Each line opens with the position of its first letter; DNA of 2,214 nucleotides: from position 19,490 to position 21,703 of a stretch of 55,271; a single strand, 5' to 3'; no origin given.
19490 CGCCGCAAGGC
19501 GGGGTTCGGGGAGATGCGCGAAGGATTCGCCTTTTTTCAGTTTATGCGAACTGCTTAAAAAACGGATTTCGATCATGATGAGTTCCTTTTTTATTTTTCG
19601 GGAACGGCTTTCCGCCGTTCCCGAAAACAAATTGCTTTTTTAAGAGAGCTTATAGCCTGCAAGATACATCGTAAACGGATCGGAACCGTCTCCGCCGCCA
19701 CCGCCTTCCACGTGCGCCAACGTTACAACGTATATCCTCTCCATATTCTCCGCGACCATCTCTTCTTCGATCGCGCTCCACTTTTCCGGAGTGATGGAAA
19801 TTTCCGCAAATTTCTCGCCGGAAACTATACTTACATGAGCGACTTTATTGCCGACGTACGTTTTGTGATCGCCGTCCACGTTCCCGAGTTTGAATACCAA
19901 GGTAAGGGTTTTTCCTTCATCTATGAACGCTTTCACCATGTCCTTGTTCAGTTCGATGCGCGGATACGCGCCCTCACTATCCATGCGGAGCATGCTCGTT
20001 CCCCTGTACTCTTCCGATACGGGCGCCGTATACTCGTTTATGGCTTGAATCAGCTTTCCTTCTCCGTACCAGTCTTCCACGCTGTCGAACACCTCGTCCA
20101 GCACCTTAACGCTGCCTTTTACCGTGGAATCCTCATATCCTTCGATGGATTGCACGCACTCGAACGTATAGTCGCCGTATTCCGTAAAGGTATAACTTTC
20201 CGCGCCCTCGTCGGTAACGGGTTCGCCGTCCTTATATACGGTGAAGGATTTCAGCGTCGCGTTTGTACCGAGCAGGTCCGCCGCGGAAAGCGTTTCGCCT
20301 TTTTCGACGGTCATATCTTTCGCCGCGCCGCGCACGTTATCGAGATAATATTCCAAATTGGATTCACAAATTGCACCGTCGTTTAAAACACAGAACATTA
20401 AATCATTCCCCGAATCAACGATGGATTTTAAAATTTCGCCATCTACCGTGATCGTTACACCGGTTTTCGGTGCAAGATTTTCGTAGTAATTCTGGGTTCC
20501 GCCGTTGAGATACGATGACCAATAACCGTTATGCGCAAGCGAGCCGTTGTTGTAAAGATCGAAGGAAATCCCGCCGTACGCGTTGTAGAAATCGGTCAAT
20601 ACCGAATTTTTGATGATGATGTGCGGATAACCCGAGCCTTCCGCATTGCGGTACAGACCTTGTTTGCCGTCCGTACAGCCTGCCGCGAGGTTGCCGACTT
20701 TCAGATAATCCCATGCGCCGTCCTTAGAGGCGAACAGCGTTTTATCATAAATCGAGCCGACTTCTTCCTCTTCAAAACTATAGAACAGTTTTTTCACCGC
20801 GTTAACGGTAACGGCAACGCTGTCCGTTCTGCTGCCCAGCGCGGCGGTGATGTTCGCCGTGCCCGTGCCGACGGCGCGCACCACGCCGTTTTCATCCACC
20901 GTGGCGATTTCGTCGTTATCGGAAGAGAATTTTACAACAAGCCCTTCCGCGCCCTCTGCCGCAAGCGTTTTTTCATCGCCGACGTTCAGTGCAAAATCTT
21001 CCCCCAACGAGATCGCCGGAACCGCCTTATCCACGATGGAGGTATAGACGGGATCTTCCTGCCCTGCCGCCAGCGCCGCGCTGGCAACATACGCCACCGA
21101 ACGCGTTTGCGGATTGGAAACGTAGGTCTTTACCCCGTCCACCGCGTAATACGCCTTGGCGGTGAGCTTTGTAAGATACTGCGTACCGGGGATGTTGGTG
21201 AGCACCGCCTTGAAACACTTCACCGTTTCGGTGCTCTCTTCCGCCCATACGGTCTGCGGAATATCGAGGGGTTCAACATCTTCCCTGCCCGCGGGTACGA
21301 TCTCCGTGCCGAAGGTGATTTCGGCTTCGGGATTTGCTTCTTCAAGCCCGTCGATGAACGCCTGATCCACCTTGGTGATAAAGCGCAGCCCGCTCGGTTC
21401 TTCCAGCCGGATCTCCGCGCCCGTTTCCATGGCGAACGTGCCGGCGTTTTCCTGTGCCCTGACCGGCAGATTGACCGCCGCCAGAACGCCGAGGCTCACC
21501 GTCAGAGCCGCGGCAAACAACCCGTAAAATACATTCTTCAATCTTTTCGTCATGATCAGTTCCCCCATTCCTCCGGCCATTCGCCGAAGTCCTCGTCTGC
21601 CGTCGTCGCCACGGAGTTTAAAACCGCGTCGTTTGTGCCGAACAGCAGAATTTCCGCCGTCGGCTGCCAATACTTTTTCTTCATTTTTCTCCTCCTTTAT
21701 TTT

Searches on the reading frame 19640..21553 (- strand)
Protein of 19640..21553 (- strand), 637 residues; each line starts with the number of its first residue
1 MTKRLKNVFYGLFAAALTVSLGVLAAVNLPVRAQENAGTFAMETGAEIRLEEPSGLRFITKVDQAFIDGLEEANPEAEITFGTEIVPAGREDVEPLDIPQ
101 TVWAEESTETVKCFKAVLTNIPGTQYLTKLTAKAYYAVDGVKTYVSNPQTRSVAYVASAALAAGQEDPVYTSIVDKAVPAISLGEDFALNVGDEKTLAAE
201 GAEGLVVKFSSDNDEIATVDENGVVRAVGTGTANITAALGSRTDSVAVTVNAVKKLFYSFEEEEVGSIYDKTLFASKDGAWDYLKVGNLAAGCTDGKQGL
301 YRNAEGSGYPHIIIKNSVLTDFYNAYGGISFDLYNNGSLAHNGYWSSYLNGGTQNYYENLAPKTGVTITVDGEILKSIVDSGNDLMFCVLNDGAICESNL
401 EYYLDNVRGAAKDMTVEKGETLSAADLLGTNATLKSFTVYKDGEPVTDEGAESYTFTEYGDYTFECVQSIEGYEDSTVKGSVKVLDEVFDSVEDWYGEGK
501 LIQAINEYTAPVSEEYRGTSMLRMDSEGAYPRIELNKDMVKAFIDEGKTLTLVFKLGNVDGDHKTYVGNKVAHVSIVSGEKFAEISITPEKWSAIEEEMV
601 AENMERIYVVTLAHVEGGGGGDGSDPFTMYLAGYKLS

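Call 6: search_protein_families(library=pfam, proteins=[window:19640-21553:-], max_evalue=0.01)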
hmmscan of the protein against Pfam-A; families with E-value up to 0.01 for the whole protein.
window:19640-21553:- (637 aa): 2 families
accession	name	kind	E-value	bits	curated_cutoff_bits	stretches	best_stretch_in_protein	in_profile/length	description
PF22359.2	Big-like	-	2.5e-10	40.9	27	1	208-252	4-48/48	Bacterial Ig-like domain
PF02368.24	Big_2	-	1.1e-07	32.1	22.8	1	207-250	36-79/79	Bacterial Ig-like domain (group 2)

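Call 8: search_protein_families(library=ncbifam, proteins=[window:19640-21553:-], max_evalue=1)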
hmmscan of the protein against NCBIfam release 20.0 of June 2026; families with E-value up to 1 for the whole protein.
window:19640-21553:- (637 aa): 0 families

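Call 17: find_homologous_proteins(query=window:19640-21553:-, max_evalue=0.00001)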
Query window:19640-21553:- (637 aa): 93 proteins with E <= 0.00001 among 8000 candidates.
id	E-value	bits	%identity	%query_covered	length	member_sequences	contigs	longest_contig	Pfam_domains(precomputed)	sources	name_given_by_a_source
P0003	0.0e+0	1374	97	100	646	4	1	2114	PF22359.3,PF02368.25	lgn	-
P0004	0.0e+0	1348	95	100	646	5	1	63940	PF22359.3,PF02368.25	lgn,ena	-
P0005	0.0e+0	1310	94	100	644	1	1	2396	PF22359.3,PF02368.25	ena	-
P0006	0.0e+0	1127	81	100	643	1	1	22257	PF22359.3,PF02368.25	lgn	-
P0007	1.7e-292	990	80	90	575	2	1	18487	PF22359.3,PF02368.25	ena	-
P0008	2.2e-276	936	71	100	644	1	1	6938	PF22359.3,PF02368.25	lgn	-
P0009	1.6e-272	924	69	95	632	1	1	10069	PF22359.3,PF02368.25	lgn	-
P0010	7.2e-267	905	69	95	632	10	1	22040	PF22359.3,PF02368.25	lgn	-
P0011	6.9e-265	898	70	100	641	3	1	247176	PF22359.3,PF02368.25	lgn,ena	-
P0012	5.8e-259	879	69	100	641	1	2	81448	PF22359.3,PF02368.25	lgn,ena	-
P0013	4.8e-256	869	68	100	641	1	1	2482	PF22359.3,PF02368.25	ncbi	-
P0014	8.9e-249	845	63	100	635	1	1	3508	PF22359.3,PF02368.25,PF26918.1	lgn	-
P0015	9.2e-240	816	64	95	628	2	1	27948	PF22359.3,PF02368.25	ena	-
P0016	5.6e-236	803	64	100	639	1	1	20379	PF22359.3,PF02368.25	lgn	-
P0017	2.2e-234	798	64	100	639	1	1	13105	PF22359.3,PF02368.25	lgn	-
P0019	1.2e-221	756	61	95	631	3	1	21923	PF22359.3,PF02368.25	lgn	-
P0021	2.0e-208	712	57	100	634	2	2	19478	PF22359.3,PF02368.25,PF26918.1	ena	-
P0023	1.8e-196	673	54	100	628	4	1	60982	PF22359.3,PF02368.25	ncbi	-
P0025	2.0e-192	659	55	95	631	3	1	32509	PF22359.3,PF02368.25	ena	-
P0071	9.8e-9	53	30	37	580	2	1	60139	PF22359.3,PF02368.25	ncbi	-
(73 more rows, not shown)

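Call 19: find_related_loci(query=A1, collection=genome_contigs, flank=6000)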
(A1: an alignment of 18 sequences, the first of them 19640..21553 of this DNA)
Query A1 (637 aa) in genome_contigs; peptide patterns used: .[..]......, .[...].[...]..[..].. (x = any residue, [..] = any of these).
77 stretches matched a pattern; 2 encode a relative of the query (tblastn E <= 1e-3); 2 distinct loci.
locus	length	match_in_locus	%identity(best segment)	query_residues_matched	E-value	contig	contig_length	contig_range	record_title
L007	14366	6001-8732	57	1-637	0e+0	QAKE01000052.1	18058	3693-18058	MAG: Bacillota bacterium isolate CIM:MAG 1059 contig_9011, whole genome shotgun sequence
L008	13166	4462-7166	55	31-636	0e+0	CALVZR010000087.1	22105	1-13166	MAG: uncultured Clostridia bacterium isolate E01__bin235 genome assembly, contig: E01__k127_5929943, whole genome shotgu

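Call 22: find_related_loci(query=A1, collection=metagenome_contigs, flank=4000)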
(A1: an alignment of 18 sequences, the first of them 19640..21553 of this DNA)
Query A1 (637 aa) in metagenome_contigs; peptide patterns used: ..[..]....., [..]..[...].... (x = any residue, [..] = any of these).
72 stretches matched a pattern; 1 encode a relative of the query (tblastn E <= 1e-3); 1 distinct loci.
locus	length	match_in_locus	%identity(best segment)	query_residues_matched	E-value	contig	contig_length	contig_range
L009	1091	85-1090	99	1-410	5e-64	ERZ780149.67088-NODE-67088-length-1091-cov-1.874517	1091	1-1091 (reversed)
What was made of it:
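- Tried and rejected: The metagenome_contigs scan gave only one near-identical short contig (call 22).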

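Call 23: find_encoding_contigs(protein=P0006, flank=10000, max_places=2)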
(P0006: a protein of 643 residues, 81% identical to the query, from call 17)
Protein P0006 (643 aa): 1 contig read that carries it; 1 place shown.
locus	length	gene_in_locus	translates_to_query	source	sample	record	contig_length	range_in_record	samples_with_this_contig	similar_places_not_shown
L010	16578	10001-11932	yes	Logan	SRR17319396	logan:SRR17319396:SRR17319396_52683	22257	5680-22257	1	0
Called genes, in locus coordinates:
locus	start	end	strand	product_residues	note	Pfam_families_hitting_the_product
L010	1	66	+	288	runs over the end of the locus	PF02311:AraC_binding, PF00165:HTH_AraC (weak), PF12833:HTH_18, PF00165:HTH_AraC (weak)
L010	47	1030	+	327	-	PF00528:BPD_transp_1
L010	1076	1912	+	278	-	PF00528:BPD_transp_1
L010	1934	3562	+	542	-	PF01547:SBP_bac_1, PF13416:SBP_bac_8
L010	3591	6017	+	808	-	PF22680:Glyco_hydro_123_N_2, PF19543:GH123_N (weak), PF13320:GH123_cat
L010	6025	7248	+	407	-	-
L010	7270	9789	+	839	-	-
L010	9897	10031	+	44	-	-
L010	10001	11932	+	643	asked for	PF02368:Big_2, PF22359:Big-like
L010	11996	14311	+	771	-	PF13320:GH123_cat (weak)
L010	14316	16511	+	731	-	PF16875:Glyco_hydro_36N, PF02065:Melibiase, PF01055:Glyco_hydro_31_2nd, PF02638:GHL10 (faint), PF16874:Glyco_hydro_36C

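Call 24: find_encoding_contigs(protein=P0011, flank=10000, max_places=2)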
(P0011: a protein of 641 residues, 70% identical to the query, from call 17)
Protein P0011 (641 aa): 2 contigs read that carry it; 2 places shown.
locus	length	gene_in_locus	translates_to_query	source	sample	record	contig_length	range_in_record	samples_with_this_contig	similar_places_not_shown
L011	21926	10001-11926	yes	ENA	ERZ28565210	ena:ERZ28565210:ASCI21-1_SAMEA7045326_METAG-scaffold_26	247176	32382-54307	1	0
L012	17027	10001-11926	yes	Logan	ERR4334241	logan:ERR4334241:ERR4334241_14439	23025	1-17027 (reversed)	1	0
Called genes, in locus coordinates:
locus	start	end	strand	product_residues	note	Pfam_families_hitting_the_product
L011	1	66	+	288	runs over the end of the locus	PF02311:AraC_binding, PF00165:HTH_AraC (weak), PF12833:HTH_18, PF00165:HTH_AraC (weak)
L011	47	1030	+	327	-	PF00528:BPD_transp_1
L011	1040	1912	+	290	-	PF00528:BPD_transp_1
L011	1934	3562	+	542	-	PF01547:SBP_bac_1, PF13416:SBP_bac_8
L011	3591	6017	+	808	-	PF22680:Glyco_hydro_123_N_2, PF19543:GH123_N (weak), PF13320:GH123_cat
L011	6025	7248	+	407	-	-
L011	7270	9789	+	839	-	-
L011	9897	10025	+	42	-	-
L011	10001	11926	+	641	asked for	PF02368:Big_2, PF22359:Big-like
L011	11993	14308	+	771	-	PF13320:GH123_cat (weak)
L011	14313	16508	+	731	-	PF16875:Glyco_hydro_36N, PF02065:Melibiase, PF01055:Glyco_hydro_31_2nd, PF02638:GHL10 (faint), PF16874:Glyco_hydro_36C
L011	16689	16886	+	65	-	PF04324:Fer2_BFD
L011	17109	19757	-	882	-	PF00690:Cation_ATPase_N, PF00122:E1-E2_ATPase, PF00702:Hydrolase, PF13246:Cation_ATPase, PF00689:Cation_ATPase_C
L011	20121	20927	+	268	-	PF00318:Ribosomal_S2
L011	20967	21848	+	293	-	PF25025:EF-Ts_N (weak), PF00889:EF_TS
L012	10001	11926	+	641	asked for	PF02368:Big_2, PF22359:Big-like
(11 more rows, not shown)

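Call 25: find_encoding_contigs(protein=P0016, flank=10000, max_places=2)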
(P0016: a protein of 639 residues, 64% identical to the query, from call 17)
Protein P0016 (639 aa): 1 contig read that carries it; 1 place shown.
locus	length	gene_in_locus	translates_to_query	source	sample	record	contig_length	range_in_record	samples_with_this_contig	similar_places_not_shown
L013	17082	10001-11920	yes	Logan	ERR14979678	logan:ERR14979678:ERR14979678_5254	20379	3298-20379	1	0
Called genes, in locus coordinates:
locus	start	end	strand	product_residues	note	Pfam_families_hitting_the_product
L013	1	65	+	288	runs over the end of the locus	PF02311:AraC_binding, PF00165:HTH_AraC (weak), PF12833:HTH_18, PF00165:HTH_AraC (weak)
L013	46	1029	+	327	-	PF00528:BPD_transp_1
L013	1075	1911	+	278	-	PF00528:BPD_transp_1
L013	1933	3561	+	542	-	PF01547:SBP_bac_1, PF13416:SBP_bac_8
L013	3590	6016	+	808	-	PF22680:Glyco_hydro_123_N_2, PF19543:GH123_N (weak), PF13320:GH123_cat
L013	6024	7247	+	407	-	-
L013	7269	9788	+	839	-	-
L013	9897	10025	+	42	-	-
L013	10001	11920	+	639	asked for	PF02368:Big_2 (weak), PF22359:Big-like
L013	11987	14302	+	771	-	PF13320:GH123_cat (weak)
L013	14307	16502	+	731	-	PF16875:Glyco_hydro_36N, PF02065:Melibiase, PF01055:Glyco_hydro_31_2nd, PF02638:GHL10 (faint), PF16874:Glyco_hydro_36C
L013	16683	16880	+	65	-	PF04324:Fer2_BFD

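Call 26: find_encoding_contigs(protein=P0019, flank=10000, max_places=2)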
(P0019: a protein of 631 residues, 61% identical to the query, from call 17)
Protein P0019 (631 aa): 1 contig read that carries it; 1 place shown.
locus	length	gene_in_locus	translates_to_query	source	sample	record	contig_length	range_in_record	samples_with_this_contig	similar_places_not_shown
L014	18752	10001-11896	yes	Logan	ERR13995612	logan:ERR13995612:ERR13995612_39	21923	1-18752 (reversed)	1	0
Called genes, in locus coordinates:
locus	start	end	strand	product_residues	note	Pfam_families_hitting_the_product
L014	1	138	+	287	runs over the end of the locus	PF02311:AraC_binding, PF12833:HTH_18, PF00165:HTH_AraC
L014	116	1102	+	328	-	PF00528:BPD_transp_1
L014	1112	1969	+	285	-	PF00528:BPD_transp_1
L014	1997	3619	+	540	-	PF01547:SBP_bac_1, PF13416:SBP_bac_8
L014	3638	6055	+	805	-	PF19543:GH123_N (weak), PF22680:Glyco_hydro_123_N_2, PF13320:GH123_cat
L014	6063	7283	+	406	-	-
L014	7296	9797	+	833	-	-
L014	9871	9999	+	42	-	-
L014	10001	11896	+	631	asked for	PF02368:Big_2, PF22359:Big-like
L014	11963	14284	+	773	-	PF13320:GH123_cat (weak)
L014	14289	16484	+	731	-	PF16875:Glyco_hydro_36N, PF02065:Melibiase, PF01055:Glyco_hydro_31_2nd, PF02638:GHL10 (weak), PF16874:Glyco_hydro_36C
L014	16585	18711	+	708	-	-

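Call 27: find_encoding_contigs(protein=P0021, flank=10000, max_places=2)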
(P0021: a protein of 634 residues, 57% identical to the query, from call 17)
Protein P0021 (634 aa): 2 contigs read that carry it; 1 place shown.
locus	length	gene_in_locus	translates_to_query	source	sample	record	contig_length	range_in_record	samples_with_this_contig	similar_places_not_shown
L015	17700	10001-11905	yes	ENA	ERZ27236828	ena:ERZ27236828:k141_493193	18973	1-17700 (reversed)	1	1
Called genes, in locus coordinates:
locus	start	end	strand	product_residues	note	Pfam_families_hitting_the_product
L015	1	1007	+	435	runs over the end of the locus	PF01171:ATP_bind_3, PF11734:TilS_C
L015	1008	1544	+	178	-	PF00156:Pribosyltran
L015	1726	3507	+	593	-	PF16126:DUF4838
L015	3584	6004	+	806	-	PF19543:GH123_N (faint), PF22680:Glyco_hydro_123_N_2, PF13320:GH123_cat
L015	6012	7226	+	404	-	-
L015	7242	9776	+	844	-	-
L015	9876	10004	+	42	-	-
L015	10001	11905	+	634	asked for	PF02368:Big_2, PF26918:Ig_Eae, PF22359:Big-like (weak)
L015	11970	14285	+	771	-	PF13320:GH123_cat (weak)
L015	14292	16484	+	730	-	PF16875:Glyco_hydro_36N, PF02065:Melibiase, PF01055:Glyco_hydro_31_2nd, PF16499:Melibiase_2 (weak), PF02638:GHL10 (weak), PF16874:Glyco_hydro_36C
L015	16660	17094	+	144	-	-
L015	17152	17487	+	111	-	-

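Call 28: find_encoding_contigs(protein=P0023, flank=10000, max_places=2)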
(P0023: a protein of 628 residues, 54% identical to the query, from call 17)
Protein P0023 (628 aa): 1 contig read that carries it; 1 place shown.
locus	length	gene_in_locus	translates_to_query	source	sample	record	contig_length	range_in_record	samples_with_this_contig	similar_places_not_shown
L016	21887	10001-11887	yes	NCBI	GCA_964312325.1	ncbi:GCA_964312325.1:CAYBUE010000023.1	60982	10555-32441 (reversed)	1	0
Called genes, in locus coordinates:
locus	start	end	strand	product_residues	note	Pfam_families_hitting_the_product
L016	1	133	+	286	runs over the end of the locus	PF02311:AraC_binding, PF00165:HTH_AraC (weak), PF12833:HTH_18, PF00165:HTH_AraC (weak)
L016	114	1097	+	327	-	PF00528:BPD_transp_1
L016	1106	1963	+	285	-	PF00528:BPD_transp_1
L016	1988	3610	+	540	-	PF01547:SBP_bac_1, PF13416:SBP_bac_8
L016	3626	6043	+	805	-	PF19543:GH123_N (weak), PF22680:Glyco_hydro_123_N_2, PF13320:GH123_cat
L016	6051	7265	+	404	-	-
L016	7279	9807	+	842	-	-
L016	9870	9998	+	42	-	-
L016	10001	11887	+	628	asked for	PF02368:Big_2 (weak), PF22359:Big-like (weak)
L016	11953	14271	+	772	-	PF13320:GH123_cat (weak)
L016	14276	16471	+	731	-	PF16875:Glyco_hydro_36N, PF02065:Melibiase, PF01055:Glyco_hydro_31_2nd (weak), PF02638:GHL10 (weak), PF16874:Glyco_hydro_36C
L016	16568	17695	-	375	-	PF03601:Cons_hypoth698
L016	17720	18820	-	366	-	PF01926:MMR_HSR1, PF02421:FeoB_N, PF06071:YchF-GTPase_C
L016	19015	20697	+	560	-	PF03485:Arg_tRNA_synt_N, PF00750:tRNA-synt_1d, PF05746:DALR_1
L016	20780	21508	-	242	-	PF09954:DUF2188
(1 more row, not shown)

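Call 29: find_encoding_contigs(protein=P0025, flank=10000, max_places=2)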
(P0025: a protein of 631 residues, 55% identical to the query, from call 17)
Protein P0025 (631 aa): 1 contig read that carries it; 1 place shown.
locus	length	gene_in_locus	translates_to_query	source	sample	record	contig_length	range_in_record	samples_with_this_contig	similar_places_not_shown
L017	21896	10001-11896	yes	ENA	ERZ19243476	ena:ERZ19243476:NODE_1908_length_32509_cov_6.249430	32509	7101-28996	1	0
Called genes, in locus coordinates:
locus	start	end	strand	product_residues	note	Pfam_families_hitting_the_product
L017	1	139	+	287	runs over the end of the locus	PF02311:AraC_binding, PF12833:HTH_18, PF00165:HTH_AraC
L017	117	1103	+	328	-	PF00528:BPD_transp_1 (weak)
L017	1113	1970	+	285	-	PF00528:BPD_transp_1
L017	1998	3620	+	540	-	PF01547:SBP_bac_1, PF13416:SBP_bac_8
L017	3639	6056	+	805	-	PF19543:GH123_N (weak), PF22680:Glyco_hydro_123_N_2, PF13320:GH123_cat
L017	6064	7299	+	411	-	-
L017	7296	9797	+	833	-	-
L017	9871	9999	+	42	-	-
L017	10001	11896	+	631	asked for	PF02368:Big_2, PF22359:Big-like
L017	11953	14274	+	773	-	PF13320:GH123_cat (weak)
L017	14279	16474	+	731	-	PF16875:Glyco_hydro_36N, PF02065:Melibiase, PF01055:Glyco_hydro_31_2nd, PF02638:GHL10 (weak), PF16874:Glyco_hydro_36C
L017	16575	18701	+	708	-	-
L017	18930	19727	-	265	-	-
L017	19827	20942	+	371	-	PF01467:CTP_transf_like, PF01966:HD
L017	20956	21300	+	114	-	PF02410:RsfS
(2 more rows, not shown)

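Call 61: search_solved_structures(query=A1, max_evalue=0.01)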
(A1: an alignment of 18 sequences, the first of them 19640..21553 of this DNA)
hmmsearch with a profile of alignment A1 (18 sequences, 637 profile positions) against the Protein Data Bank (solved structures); distinct sequences matched with E-value up to 0.01: 3.
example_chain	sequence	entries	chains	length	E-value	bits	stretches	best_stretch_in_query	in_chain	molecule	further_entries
9cuy_c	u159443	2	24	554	9.4e-06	27.7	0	209-246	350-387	Short tail fiber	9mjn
9ifo_A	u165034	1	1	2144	0.0045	18.8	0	211-258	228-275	Teneurin-Like Protein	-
9pt5_A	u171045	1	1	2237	0.0049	18.7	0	211-258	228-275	Teneurin-like protein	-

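Call 77: predict_structure(alignment_id=A1)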
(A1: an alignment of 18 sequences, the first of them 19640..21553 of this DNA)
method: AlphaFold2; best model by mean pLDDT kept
length: 637 residues; sequences in the alignment: 18
mean_pLDDT: 77.8   pTM: 0.58
mean pLDDT of the five models: 77.8, 75.1, 73.1, 69.7, 62.6
residues with pLDDT >= 90: 153; 70-90: 346; 50-70: 72; < 50: 66
segments of 3 or more residues with pLDDT < 50: 1-37, 263-267, 280-292, 615-623
pLDDT, mean of each block of 10 residues (from residue 1): 42 45 34 43 67 72 83 83 83 83 82 82 72 86 79 78 77 76 81 79 75 89 83 88 87 80 52 67 37 55 61 89 91 80 75 73 81 87 85 59 83 89 91 94 92 92 92 84 91 93 92 79 82 94 94 82 80 82 90 88 89 52 66 93
secondary structure, 60 per line:
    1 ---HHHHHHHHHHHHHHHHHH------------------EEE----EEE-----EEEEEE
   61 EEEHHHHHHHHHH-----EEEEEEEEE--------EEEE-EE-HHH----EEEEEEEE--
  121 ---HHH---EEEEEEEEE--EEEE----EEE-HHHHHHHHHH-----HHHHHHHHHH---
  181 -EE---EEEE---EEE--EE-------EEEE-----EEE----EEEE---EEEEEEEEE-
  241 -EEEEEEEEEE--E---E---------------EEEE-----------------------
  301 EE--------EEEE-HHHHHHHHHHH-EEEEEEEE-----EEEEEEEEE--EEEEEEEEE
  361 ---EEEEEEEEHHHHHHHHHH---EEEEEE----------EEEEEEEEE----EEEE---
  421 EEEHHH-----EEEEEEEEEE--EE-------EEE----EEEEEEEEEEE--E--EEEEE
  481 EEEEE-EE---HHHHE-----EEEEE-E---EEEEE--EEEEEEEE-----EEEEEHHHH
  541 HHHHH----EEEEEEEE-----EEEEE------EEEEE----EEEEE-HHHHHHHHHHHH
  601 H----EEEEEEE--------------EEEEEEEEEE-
elements in order: H4-21 E40-42 E47-49 E55-63 H64-73 E79-87 E96-99 E111-118 E130-138 E141-144 E149-151 H153-162 H168-177 E187-190 E194-196 E208-211 E217-219 E224-227 E231-239 E242-251 E274-277 E311-314 H316-326 E328-335 E341-349 E352-360 E364-371 H372-381 E385-390 E401-409 E414-417 E421-423 E432-441 E453-455 E460-470 E476-485 H492-495 E502-506 E512-516 E519-526 E532-536 H537-545 E550-557 E563-567 E574-578 E583-587 H589-601 E606-612 E627-636

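Call 80: fold_search(model_id=the predicted structure, library=pdb)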
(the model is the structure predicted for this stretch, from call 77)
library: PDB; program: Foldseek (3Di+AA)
matches with E <= 10: 1556; with E <= 0.001: 182
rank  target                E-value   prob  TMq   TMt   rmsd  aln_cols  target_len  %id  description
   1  7js4                  1.5e-15  1.00  0.16  0.12  26.9       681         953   10  The structure of the M60 catalytic domain with the CBM51-1 and CBM51-2 domains from Clostridium perfringens ZmpB (released 2021-02-03)
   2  6e57_B                7.6e-10  1.00  0.13  0.20  19.8       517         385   13  Bacteroides ovatus mixed-linkage glucan utilization locus (MLGUL) SGBP-B in complex with mixed-linkage heptasaccharide (released 2019-05-29)
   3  6e57_C                2.1e-09  1.00  0.13  0.20  19.6       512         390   14  Bacteroides ovatus mixed-linkage glucan utilization locus (MLGUL) SGBP-B in complex with mixed-linkage heptasaccharide (released 2019-05-29)
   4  6e57_D                5.8e-09  1.00  0.14  0.20  19.8       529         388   13  Bacteroides ovatus mixed-linkage glucan utilization locus (MLGUL) SGBP-B in complex with mixed-linkage heptasaccharide (released 2019-05-29)
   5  3l5h_A                1.1e-08  1.00  0.17  0.17  19.7       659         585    9  Crystal structure of the full ectodomain of human gp130: New insights into the molecular assembly of receptor complexe (released 2010-05-19)
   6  9ijj_h                3.7e-08  1.00  0.16  0.09  25.9       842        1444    8  In situ structure of the central apparatus in mouse sperm axoneme. (released 2025-06-04)
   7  6e9b_C                4.7e-08  1.00  0.12  0.17  20.0       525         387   12  Bacteroides ovatus mixed-linkage glucan utilization locus (MLGUL) SGBP-B in complex with mixed-linkage heptasaccharide (released 2019-05-15)
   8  9fls_A                6.1e-08  1.00  0.12  0.19  29.0       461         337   13  CryoEM structure of the fragment-3 (2061-2397) in the grappling hook protein A (GhpA) in the bacterium Aureispira sp.  (released 2024-10-16)
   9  5oj2_A                6.1e-08  0.99  0.12  0.11  30.8       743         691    9  Crystal structure of the chicken MDGA1 ectodomain (released 2017-08-23)
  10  6fhj                  7.8e-08  1.00  0.24  0.17  16.2       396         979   12  Structural dynamics and catalytic properties of a multi-modular xanthanase, native. (released 2018-08-29)
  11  6e9b_A                7.8e-08  1.00  0.13  0.19  18.6       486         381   12  Bacteroides ovatus mixed-linkage glucan utilization locus (MLGUL) SGBP-B in complex with mixed-linkage heptasaccharide (released 2019-05-15)
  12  4uic                  8.7e-08  1.00  0.12  0.11  27.9       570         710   12  Crystal structure of the S-layer protein rSbsC(31-844) (released 2016-04-13)
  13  9fly_A                1.3e-07  0.99  0.12  0.10  49.6       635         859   12  CryoEM structure of the base (4151-5009) in the grappling hook protein A (GhpA) in the bacterium Aureispira sp. CCB-QB (released 2024-10-16)
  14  5oj2_B                1.4e-07  0.99  0.13  0.12  32.5       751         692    9  Crystal structure of the chicken MDGA1 ectodomain (released 2017-08-23)
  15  4uj6                  2.0e-07  1.00  0.12  0.11  27.9       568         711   12  Structure of surface layer protein SbsC, domains 1-6 (released 2016-04-27)
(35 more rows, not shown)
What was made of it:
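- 19640..20849 (-): Hypervariable 3' two-thirds of the 637-aa gene (CBM-like beta-sandwich modules). The AlphaFold2 model is all-beta and multi-domain, and Foldseek hits surface glycan-binding proteins (calls 77, 80).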

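Call 83: find_encoding_contigs(protein=P0071, flank=10000, max_places=3)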
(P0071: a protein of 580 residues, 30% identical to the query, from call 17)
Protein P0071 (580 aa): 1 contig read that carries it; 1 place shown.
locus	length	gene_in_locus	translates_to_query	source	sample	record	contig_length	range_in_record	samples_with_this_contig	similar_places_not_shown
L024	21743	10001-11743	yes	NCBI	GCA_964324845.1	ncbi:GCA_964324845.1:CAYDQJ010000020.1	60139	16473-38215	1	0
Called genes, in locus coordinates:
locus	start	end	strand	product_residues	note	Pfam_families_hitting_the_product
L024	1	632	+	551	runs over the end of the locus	-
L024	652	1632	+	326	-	PF00528:BPD_transp_1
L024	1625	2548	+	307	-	PF00528:BPD_transp_1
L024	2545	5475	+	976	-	-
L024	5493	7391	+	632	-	PF16126:DUF4838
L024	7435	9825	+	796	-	PF02368:Big_2 (weak), PF26918:Ig_Eae (weak)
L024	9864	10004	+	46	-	-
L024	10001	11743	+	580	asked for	PF02368:Big_2, PF22359:Big-like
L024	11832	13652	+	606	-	PF03648:Glyco_hydro_67N (weak), PF16126:DUF4838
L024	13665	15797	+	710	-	PF17132:Glyco_hydro_106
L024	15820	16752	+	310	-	PF00892:EamA (faint)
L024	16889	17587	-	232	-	PF04542:Sigma70_r2, PF04545:Sigma70_r4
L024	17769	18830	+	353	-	-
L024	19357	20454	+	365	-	PF01636:APH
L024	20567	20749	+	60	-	-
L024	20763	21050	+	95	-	PF07875:Coat_F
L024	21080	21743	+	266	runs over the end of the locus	-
